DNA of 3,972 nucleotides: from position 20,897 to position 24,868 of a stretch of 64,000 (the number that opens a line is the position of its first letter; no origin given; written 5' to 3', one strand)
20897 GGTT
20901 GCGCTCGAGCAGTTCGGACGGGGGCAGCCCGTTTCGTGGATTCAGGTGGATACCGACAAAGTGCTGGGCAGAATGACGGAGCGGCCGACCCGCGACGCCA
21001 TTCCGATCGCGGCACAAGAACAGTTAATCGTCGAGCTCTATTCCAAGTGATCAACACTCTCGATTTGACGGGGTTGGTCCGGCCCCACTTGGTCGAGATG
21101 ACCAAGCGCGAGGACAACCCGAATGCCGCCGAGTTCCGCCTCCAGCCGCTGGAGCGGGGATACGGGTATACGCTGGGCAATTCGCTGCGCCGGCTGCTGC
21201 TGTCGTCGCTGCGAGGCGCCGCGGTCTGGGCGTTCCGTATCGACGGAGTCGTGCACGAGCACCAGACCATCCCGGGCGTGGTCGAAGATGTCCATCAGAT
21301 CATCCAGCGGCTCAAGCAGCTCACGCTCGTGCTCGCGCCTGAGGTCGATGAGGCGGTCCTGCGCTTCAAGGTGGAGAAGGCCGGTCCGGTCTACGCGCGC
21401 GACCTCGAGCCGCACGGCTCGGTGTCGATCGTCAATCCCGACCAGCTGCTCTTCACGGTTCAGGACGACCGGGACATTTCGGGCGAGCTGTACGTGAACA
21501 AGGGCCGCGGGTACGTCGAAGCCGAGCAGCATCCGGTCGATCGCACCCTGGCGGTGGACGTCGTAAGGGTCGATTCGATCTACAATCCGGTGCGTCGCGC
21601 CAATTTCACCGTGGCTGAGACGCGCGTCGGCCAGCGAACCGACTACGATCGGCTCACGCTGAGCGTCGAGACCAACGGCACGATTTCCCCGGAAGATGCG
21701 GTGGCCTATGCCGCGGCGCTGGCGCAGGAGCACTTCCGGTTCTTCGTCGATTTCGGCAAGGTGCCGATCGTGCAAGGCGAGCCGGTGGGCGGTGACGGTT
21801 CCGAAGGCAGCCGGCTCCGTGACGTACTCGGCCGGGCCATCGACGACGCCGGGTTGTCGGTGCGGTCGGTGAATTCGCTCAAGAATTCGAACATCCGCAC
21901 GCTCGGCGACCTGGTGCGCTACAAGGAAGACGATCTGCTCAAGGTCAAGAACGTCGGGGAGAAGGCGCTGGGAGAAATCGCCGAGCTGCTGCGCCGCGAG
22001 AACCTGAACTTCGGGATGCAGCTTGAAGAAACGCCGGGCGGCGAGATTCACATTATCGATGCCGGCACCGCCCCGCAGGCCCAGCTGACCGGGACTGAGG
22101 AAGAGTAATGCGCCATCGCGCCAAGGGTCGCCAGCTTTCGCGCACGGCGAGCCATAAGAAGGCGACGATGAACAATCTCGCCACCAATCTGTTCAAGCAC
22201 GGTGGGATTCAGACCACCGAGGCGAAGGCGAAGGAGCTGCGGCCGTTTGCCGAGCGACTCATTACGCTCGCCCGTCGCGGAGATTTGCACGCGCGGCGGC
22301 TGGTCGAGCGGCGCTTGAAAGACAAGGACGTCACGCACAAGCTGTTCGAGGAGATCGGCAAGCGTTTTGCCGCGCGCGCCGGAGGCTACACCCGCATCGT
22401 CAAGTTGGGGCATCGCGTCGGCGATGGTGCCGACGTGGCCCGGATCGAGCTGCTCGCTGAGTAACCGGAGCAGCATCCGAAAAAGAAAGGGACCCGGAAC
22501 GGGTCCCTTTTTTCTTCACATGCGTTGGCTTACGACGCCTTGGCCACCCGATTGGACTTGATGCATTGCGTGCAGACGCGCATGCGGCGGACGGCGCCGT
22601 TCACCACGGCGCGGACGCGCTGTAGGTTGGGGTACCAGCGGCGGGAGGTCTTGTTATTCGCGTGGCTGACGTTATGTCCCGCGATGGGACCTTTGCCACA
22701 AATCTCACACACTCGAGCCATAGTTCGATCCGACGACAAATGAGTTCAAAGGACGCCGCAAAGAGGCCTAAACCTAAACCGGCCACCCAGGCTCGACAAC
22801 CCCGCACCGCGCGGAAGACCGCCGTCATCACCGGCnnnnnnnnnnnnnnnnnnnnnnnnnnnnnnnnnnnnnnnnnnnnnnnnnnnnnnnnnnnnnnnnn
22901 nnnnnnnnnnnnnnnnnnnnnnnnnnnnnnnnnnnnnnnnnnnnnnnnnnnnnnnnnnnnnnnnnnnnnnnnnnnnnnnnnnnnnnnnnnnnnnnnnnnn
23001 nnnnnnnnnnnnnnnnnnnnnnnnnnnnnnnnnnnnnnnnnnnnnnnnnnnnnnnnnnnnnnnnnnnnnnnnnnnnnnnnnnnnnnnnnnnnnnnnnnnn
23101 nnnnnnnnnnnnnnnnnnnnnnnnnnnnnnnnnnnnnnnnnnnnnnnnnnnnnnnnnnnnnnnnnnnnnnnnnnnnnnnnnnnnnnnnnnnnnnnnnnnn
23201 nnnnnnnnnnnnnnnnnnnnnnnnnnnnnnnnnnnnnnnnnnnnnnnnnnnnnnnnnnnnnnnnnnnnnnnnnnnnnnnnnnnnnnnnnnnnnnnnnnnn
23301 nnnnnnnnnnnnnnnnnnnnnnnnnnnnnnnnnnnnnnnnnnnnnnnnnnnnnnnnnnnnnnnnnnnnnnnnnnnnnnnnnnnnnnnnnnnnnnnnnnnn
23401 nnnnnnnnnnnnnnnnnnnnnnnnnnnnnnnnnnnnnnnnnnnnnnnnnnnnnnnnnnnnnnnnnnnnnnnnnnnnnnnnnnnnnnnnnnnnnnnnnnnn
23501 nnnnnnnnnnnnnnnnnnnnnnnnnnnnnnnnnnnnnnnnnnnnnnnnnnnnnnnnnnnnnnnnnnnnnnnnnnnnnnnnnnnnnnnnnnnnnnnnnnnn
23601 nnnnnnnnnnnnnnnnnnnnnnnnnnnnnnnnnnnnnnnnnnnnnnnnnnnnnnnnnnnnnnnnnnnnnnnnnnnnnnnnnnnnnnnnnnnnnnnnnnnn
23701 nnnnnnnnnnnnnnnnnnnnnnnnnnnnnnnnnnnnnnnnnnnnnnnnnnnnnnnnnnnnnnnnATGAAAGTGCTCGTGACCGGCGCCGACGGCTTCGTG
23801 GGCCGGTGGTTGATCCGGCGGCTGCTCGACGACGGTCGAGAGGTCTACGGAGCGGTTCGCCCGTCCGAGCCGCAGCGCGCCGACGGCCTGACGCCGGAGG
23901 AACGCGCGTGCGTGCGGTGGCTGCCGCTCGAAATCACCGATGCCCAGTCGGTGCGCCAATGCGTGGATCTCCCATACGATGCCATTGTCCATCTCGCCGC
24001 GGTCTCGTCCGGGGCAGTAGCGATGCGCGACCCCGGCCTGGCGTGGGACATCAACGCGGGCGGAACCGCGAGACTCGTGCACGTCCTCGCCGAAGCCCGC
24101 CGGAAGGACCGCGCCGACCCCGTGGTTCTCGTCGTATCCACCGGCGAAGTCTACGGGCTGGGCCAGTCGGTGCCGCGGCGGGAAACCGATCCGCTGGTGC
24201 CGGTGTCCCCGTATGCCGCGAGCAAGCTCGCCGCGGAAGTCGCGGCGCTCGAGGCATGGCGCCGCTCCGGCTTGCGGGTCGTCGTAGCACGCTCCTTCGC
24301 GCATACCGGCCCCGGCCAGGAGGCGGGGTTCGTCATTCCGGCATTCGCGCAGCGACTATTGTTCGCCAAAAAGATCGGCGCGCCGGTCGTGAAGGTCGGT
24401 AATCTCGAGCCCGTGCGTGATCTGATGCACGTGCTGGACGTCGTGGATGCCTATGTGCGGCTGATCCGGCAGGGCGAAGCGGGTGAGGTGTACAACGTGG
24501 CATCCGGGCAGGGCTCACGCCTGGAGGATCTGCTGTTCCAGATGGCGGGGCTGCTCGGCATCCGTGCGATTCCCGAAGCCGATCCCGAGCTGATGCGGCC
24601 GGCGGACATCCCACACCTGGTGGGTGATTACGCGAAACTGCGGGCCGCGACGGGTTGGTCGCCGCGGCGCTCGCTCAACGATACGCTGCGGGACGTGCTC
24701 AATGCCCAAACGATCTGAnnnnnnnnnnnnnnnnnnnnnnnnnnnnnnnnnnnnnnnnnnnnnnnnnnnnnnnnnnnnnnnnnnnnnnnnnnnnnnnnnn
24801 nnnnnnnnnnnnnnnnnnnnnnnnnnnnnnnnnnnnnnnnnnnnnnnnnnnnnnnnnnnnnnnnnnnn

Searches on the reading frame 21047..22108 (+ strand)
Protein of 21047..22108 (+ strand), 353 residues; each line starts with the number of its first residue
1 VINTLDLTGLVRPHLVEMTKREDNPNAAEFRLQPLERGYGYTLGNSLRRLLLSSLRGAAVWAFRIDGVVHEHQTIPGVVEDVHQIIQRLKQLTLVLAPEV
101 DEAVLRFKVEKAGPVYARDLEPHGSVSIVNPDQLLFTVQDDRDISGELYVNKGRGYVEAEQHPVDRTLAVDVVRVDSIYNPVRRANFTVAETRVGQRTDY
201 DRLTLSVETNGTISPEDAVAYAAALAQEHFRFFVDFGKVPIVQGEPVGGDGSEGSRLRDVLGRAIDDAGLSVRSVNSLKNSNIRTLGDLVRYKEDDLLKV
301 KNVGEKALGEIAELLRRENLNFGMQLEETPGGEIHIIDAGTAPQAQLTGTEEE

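Call 50: search_protein_families(library=pfam, proteins=[window:21047-22108:+], max_evalue=0.00001)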
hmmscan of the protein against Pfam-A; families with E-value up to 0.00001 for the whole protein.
window:21047-22108:+ (353 aa): 3 families
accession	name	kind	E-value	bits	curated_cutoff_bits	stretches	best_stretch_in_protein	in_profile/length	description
PF01000.31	RNA_pol_A_bac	-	4.1e-26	92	33.9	1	64-180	2-119/119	RNA polymerase Rpb3/RpoA insert domain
PF01193.29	RNA_pol_L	-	3.1e-21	75.3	24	1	33-230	1-74/74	RNA polymerase Rpb3/Rpb11 dimerisation domain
PF03118.21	RNA_pol_A_CTD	-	1e-18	67.2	23.8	1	258-316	8-66/67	Bacterial RNA polymerase, alpha chain C terminal domain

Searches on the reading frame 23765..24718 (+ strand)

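Call 51: search_protein_families(library=pfam, proteins=[window:23765-24718:+], max_evalue=0.00001)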
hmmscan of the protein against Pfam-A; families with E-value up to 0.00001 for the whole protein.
window:23765-24718:+ (317 aa): 5 families
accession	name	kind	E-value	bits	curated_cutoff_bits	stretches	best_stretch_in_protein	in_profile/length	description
PF16363.11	GDP_Man_Dehyd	-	1.5e-53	182.8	27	1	4-310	1-331/332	GDP-mannose 4,6 dehydratase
PF01370.27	Epimerase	-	4.7e-52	177.2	20.9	1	3-246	1-240/240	NAD dependent epimerase/dehydratase family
PF04321.23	RmlD_sub_bind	-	2.3e-14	53.6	27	1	1-166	1-141/287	RmlD substrate binding domain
PF07993.18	NAD_binding_4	-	5e-10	39.4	20.1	0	5-39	1-38/258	Male sterility protein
PF01073.25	3Beta_HSD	-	1.2e-07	31.5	22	1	4-231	1-226/280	3-beta hydroxysteroid dehydrogenase/isomerase family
